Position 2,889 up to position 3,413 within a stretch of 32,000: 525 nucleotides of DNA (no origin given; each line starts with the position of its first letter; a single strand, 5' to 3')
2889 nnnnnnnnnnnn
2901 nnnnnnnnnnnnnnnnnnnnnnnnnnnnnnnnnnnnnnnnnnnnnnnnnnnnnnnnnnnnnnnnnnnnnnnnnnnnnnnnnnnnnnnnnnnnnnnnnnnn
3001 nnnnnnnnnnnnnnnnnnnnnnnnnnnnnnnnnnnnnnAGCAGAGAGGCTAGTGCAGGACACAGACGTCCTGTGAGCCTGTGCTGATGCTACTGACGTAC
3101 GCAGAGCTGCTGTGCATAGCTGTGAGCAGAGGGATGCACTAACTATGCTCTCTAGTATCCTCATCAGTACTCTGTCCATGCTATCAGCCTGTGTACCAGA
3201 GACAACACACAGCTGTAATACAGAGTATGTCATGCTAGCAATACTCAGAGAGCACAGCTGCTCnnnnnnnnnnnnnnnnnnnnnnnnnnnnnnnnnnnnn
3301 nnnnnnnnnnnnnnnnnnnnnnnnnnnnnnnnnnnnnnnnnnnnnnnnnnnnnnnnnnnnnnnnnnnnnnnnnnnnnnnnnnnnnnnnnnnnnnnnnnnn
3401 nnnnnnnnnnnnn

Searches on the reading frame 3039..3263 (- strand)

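Call 30: search_protein_families(library=pfam, proteins=[window:3039-3263:-], max_evalue=1)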
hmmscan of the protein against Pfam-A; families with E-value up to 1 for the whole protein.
seq(75 aa): 1 family
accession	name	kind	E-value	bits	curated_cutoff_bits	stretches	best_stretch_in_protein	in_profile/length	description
PF00346.24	Complex1_49kDa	-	0.0027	17.3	24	1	12-62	118-168/271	Respiratory-chain NADH dehydrogenase, 49 Kd subunit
